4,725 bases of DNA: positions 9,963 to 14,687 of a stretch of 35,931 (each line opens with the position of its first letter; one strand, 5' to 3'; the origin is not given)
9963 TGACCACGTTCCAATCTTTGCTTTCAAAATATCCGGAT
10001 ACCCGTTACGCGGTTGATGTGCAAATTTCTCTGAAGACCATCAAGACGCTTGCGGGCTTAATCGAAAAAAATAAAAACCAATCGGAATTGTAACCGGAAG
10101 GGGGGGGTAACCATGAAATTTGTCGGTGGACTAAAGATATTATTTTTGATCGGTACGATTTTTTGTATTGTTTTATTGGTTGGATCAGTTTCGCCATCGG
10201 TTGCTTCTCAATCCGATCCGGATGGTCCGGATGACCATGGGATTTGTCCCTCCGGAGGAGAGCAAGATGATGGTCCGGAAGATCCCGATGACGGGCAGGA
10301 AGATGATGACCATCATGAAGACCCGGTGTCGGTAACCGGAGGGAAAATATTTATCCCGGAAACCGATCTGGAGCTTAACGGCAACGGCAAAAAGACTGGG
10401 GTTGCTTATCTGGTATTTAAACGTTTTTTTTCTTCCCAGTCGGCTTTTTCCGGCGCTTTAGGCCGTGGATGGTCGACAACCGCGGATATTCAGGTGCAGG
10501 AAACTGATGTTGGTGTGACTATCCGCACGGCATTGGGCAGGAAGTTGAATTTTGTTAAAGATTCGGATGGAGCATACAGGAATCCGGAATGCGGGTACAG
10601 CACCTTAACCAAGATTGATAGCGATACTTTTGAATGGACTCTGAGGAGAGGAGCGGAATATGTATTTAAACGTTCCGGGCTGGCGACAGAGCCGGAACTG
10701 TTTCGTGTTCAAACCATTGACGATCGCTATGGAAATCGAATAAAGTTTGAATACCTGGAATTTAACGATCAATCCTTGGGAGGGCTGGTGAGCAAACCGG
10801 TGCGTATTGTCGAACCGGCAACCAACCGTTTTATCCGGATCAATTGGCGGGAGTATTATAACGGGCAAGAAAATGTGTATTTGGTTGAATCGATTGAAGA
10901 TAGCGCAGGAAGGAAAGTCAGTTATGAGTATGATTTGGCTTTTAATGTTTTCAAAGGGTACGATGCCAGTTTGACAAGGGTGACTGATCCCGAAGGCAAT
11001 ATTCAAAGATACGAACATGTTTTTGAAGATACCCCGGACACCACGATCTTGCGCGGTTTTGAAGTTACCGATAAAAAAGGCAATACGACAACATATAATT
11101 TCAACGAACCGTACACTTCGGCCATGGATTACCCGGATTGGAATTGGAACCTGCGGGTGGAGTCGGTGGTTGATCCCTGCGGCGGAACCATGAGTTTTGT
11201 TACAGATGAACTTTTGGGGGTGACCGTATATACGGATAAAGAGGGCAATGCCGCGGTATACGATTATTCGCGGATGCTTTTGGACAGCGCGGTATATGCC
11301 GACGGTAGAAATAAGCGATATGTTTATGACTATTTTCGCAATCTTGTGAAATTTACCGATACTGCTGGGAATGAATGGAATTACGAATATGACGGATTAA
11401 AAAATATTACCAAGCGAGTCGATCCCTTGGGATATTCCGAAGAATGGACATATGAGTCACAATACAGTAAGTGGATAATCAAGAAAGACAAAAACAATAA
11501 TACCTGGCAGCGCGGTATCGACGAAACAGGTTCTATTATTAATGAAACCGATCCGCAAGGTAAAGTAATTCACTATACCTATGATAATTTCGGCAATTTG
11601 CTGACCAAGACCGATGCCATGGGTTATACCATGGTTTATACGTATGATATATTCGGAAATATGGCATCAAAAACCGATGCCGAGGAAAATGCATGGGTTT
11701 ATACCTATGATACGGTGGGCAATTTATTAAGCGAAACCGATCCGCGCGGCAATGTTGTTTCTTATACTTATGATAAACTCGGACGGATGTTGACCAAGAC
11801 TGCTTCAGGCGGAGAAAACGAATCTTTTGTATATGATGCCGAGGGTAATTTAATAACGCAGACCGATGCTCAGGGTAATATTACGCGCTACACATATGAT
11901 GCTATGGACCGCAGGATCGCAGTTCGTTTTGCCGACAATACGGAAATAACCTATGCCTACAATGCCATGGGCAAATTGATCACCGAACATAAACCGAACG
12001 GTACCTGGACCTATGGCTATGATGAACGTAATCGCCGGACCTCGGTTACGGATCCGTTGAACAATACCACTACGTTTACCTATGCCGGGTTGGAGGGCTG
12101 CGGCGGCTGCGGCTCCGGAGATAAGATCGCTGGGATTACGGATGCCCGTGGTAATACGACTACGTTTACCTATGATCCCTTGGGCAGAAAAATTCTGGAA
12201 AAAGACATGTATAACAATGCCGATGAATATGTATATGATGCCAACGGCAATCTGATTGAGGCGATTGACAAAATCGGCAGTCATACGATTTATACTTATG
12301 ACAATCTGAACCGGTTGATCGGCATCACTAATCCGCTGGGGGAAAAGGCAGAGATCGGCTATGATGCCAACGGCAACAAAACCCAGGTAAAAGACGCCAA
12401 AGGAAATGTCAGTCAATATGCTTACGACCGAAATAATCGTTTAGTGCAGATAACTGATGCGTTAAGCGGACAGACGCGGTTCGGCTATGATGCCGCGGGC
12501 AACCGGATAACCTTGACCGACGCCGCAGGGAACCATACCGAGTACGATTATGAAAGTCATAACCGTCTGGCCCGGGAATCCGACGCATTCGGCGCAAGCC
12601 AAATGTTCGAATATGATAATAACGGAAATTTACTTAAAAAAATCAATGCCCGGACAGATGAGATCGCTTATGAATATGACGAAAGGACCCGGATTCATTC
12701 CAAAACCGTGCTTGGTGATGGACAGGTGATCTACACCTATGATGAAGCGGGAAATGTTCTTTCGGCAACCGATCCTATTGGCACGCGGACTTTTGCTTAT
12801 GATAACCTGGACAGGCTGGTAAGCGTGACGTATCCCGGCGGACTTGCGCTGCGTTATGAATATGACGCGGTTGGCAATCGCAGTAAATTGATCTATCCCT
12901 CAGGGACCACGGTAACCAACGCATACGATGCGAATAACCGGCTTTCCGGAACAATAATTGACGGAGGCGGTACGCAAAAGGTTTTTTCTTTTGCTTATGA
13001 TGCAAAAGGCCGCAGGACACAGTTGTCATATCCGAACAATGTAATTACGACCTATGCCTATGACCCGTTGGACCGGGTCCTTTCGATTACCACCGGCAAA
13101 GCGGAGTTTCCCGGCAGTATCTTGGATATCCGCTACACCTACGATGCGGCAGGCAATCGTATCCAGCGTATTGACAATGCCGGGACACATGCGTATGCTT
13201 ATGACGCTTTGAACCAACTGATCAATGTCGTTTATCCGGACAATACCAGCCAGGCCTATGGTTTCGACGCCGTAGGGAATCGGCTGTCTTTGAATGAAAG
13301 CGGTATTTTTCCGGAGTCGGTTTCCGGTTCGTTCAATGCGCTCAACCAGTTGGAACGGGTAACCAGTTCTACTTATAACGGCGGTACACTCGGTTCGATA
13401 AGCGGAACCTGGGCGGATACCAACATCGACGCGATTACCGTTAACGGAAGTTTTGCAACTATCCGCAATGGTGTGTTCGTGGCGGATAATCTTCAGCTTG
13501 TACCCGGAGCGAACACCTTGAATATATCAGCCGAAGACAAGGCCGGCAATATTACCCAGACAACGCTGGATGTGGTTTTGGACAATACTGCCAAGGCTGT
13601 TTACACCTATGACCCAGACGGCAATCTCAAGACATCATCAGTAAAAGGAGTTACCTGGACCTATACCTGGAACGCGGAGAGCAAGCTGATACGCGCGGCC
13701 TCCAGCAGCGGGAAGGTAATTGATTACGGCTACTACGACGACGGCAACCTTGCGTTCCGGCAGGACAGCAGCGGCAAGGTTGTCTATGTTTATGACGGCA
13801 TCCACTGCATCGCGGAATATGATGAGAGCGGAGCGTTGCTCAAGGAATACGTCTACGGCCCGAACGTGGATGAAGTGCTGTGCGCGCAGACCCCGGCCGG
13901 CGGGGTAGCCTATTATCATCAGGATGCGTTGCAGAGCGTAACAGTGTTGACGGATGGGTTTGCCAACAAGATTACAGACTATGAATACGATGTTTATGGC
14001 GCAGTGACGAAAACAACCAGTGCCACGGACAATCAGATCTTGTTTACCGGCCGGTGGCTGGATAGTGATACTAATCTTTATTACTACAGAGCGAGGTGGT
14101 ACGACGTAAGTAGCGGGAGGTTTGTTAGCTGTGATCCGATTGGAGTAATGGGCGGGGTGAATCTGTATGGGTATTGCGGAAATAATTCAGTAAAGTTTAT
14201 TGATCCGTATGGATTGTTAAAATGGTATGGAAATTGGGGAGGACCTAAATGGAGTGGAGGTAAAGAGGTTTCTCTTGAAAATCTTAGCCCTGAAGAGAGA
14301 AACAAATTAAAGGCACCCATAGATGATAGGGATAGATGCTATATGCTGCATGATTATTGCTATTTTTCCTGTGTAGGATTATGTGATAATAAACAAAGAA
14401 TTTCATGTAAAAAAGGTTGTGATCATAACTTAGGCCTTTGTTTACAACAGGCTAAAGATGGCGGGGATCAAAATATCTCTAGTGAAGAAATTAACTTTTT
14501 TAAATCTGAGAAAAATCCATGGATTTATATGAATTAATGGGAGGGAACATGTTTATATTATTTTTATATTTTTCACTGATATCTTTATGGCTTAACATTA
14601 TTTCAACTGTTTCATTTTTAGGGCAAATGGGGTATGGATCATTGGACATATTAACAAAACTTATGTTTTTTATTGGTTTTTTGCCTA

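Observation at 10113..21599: Rhs polymorphic-toxin locus with four orphan toxin/immunity cassettes and a decayed terminal remnant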

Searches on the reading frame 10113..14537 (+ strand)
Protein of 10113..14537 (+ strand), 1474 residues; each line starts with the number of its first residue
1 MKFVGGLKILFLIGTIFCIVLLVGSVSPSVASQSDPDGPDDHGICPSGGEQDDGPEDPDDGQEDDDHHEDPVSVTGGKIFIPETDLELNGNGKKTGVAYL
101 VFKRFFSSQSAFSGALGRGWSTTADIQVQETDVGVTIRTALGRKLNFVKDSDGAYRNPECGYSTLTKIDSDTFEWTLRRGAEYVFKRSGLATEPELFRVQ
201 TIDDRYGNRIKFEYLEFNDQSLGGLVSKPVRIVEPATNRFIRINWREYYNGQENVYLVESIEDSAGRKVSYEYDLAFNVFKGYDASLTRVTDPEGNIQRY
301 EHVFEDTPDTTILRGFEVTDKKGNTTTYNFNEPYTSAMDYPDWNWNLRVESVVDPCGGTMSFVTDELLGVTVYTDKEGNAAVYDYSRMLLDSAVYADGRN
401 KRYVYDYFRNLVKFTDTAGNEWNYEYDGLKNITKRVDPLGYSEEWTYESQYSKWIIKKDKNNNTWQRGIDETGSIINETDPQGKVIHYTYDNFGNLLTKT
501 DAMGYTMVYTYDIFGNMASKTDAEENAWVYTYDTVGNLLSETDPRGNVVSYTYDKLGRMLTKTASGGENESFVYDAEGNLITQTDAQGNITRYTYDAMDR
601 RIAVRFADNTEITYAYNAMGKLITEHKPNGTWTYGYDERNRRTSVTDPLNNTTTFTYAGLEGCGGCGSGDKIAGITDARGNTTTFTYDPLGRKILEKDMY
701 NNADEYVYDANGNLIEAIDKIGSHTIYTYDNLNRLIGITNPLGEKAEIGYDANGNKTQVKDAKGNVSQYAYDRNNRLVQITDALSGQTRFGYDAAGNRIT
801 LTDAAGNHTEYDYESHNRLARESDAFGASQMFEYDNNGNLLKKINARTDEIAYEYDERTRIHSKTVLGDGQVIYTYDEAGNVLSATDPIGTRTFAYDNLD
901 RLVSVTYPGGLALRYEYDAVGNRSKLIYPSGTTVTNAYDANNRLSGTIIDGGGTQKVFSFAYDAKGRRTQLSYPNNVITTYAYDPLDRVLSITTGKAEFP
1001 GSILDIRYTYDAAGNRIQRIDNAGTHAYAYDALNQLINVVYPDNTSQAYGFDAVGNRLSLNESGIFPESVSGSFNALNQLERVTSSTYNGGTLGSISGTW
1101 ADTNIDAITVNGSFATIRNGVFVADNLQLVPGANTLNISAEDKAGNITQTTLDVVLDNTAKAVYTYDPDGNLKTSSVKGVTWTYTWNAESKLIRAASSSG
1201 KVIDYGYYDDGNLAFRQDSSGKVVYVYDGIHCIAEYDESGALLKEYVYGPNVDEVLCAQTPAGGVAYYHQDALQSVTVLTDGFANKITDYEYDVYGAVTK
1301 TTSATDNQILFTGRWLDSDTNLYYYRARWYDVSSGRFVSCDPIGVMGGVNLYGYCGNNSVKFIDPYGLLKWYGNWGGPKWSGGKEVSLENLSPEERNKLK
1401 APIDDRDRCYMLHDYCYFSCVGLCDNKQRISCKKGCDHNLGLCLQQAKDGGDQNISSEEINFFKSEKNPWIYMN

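Call 6: search_protein_families(library=pfam, proteins=[window:10113-14537:+], max_evalue=0.01)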
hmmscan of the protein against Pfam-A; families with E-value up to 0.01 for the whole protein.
window:10113-14537:+ (1474 aa): 4 families
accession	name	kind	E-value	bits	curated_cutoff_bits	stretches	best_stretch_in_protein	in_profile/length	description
PF05593.20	RHS_repeat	-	3.7e-120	390.9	22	19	771-807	1-37/38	RHS Repeat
PF20148.4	DUF6531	-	2.4e-12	47.4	24.1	1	70-147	2-74/74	Domain of unknown function (DUF6531)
PF09136.16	Glucodextran_B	-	1.7e-08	34.7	27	1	1095-1157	20-82/83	Glucodextranase, domain B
PF03548.22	LolA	-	0.01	16.1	23.6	0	310-334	129-152/165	Outer membrane lipoprotein carrier protein LolA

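Call 7: search_protein_families(library=ncbifam, proteins=[window:10113-14537:+], max_evalue=0.01)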
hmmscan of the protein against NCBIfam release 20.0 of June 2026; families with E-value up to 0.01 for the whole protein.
window:10113-14537:+ (1474 aa): 3 families
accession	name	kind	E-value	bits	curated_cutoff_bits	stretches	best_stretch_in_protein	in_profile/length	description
TIGR01643.1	YD_repeat_2x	repeat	3.4e-88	286.9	15.8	12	574-609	1-36/42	YD repeat-containing protein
NF041261.1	RHS_core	equivalog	8.9e-73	245.7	2000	5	636-882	497-734/1261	RHS element core protein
TIGR03696.1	Rhs_assc_core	domain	6.8e-24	84.2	32.5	1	1292-1368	1-76/76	RHS repeat-associated core domain-containing protein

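Call 15: find_encoding_contigs(protein=window:10113-14537:+, flank=10000, max_places=10)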
Protein window:10113-14537:+ (1474 aa): no gene with exactly this product is on record in the collection.

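Call 86: list_cluster_members(proteins=[window:10113-14534:+, window:14519-15139:+, window:14549-15139:+, window:16050-16970:+, window:16002-16970:+, window:19453-19803:+, window:20647-21198:+, window:21640-22341:+, window:8840-10090:+, window:17943-18605:+])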
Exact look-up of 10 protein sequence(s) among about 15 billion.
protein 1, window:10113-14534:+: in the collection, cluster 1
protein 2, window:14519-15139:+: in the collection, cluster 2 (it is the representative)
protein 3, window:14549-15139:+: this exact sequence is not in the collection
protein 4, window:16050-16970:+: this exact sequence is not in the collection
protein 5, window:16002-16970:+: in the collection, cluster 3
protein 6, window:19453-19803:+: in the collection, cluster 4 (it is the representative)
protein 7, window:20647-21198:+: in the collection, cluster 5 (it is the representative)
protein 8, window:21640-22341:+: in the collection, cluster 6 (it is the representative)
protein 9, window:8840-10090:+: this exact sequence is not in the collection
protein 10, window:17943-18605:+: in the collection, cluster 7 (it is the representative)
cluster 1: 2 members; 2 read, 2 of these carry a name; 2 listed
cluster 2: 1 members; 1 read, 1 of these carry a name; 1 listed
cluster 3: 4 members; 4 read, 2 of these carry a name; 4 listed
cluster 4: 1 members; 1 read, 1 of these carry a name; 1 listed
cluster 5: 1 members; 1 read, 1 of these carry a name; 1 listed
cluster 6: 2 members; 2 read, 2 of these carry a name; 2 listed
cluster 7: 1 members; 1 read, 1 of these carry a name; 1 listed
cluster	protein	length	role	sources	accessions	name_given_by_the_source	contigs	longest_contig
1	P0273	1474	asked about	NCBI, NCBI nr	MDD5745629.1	MAG: DUF6531 domain-containing protein [Candidatus Omnitrophica bacterium] | DUF6531 domain-containing protein [Candidatus Omnitrophota bacterium]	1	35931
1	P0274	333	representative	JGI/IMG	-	hypothetical protein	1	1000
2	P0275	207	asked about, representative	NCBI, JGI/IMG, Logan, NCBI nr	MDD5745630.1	MAG: hypothetical protein PHO30_00055 [Candidatus Omnitrophica bacterium] | hypothetical protein [Candidatus Omnitrophota bacterium]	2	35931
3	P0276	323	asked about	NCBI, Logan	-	-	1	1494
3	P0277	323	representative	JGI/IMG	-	-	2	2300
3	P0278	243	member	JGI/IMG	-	hypothetical protein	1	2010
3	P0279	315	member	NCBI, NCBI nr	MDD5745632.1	MAG: hypothetical protein PHO30_00065 [Candidatus Omnitrophica bacterium] | hypothetical protein [Candidatus Omnitrophota bacterium]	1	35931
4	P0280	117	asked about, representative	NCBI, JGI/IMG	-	hypothetical protein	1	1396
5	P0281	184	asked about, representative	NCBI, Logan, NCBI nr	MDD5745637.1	MAG: hypothetical protein PHO30_00090 [Candidatus Omnitrophica bacterium] | hypothetical protein [Candidatus Omnitrophota bacterium]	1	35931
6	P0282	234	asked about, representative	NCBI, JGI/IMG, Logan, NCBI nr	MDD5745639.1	MAG: hypothetical protein PHO30_00100 [Candidatus Omnitrophica bacterium] | hypothetical protein [Candidatus Omnitrophota bacterium]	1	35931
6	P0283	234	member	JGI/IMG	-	hypothetical protein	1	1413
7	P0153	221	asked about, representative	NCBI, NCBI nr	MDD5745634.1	MAG: hypothetical protein PHO30_00075 [Candidatus Omnitrophica bacterium] | hypothetical protein [Candidatus Omnitrophota bacterium]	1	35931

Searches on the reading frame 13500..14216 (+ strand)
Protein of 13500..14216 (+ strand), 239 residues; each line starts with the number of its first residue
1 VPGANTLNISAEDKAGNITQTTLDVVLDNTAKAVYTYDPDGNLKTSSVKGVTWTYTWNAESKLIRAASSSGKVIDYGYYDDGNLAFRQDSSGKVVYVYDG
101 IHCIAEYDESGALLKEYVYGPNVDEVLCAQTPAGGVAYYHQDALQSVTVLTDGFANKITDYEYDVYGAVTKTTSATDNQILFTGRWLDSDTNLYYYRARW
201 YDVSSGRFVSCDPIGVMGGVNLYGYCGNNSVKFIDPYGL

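Call 16: find_related_loci(query=window:13500-14216:+, collection=genome_contigs, flank=10000)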
Query window:13500-14216:+ (239 aa) in genome_contigs; peptide patterns used: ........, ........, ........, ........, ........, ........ (x = any residue, [..] = any of these).
408 stretches matched a pattern; 103 encode a relative of the query (tblastn E <= 1e-3); the best 80 are kept; 79 distinct loci.
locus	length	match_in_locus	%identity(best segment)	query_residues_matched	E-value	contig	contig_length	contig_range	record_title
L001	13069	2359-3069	63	2-239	1e-97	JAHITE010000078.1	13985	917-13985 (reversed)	MAG: Candidatus Omnitrophota bacterium isolate MM_PC_MetaG.mb.2 MM_PC_MetaG.mb.2_k141_1200192, whole genome shotgun sequ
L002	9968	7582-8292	62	2-239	2e-97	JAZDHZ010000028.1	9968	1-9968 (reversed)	MAG: Candidatus Omnitrophota bacterium isolate MEGAHIT-group-0.379 k141_5872355, whole genome shotgun sequence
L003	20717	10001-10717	60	3-239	2e-93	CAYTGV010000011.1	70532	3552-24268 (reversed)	MAG TPA_asm: uncultured Planctomycetia bacterium isolate SRP191223_co1_41 genome assembly, contig: NODE_189_length_70532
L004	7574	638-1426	55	2-239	2e-92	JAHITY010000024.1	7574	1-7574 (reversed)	MAG: Candidatus Omnitrophota bacterium isolate MM_PC_MetaG.mb.228 MM_PC_MetaG.mb.228_k141_260559, whole genome shotgun s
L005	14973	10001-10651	33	35-239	2e-29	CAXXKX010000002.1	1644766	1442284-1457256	MAG: Victivallales bacterium isolate ae9def30-7e47-498c-8b42-800f64c20784 genome assembly, contig: contig_2, whole genom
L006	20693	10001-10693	30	36-239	7e-26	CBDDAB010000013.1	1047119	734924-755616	MAG: Verrucomicrobiales bacterium isolate 1b63dff0-0cb6-4c50-a596-4a9ec44ed05b genome assembly, contig: contig_13, whole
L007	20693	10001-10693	35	3-239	3e-26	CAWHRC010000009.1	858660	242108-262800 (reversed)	MAG: uncultured Acidobacteriota bacterium isolate MFD05942.bin.2.206 genome assembly, contig: contig_26528, whole genome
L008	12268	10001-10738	32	37-239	7e-23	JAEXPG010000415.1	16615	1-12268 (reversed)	MAG: Verrucomicrobia bacterium isolate OH_HBrB_179 k127_2201618, whole genome shotgun sequence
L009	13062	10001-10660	34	27-239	1e-27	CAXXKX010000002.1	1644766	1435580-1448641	MAG: Victivallales bacterium isolate ae9def30-7e47-498c-8b42-800f64c20784 genome assembly, contig: contig_2, whole genom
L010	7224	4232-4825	32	36-235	4e-21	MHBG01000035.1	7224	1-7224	MAG: Lentisphaerae bacterium GWF2_45_14 gwf2_scaffold_22590, whole genome shotgun sequence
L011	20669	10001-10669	27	25-239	3e-19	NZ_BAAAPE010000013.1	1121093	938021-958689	Streptomyces albiaxialis strain JCM 15478 sequence13, whole genome shotgun sequence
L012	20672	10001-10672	28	25-239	2e-18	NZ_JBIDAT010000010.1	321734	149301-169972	Streptomyces sp. NPDC048172 NPDC048172_372_H1.ctg-0010, whole genome shotgun sequence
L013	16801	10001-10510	33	71-239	7e-18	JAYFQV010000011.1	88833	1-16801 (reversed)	MAG: Victivallaceae bacterium isolate CA_40 c_CA_000000019310, whole genome shotgun sequence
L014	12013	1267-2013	26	11-239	2e-17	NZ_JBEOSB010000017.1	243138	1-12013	Streptomyces sp. NPDC097640 NPDC097640_268_E4.ctg-0017, whole genome shotgun sequence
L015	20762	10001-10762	26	11-239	2e-17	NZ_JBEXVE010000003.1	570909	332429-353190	Streptomyces sp. NPDC005962 NPDC005962_11_A2.ctg-0003, whole genome shotgun sequence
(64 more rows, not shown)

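Call 55: find_related_loci(query=window:13500-14216:+, collection=metagenome_contigs, flank=10000)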
Query window:13500-14216:+ (239 aa) in metagenome_contigs; peptide patterns used: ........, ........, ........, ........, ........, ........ (x = any residue, [..] = any of these).
377 stretches matched a pattern; 38 encode a relative of the query (tblastn E <= 1e-3); 38 distinct loci.
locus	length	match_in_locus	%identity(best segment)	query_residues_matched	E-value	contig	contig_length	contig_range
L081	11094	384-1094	63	2-239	5e-98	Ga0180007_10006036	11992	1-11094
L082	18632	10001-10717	60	3-239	2e-94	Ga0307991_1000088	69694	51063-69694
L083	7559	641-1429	55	2-239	3e-93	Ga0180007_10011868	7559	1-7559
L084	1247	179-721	58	57-238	1e-70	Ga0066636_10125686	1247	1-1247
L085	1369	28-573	52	53-238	2e-58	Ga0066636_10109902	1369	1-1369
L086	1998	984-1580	38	38-239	5e-37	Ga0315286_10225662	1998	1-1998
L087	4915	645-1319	35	9-239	6e-37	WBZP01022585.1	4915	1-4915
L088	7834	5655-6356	37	1-239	4e-36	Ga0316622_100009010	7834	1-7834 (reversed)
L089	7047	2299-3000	37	1-239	4e-36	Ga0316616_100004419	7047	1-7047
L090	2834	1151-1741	37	38-239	6e-36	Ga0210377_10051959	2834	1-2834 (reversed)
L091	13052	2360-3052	34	3-239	6e-36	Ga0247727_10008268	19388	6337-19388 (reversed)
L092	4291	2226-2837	38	34-239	9e-35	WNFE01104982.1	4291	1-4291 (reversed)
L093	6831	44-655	37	34-239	8e-35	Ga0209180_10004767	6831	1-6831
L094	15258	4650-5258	35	36-238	1e-26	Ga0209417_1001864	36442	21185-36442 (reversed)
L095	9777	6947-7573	33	36-239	2e-26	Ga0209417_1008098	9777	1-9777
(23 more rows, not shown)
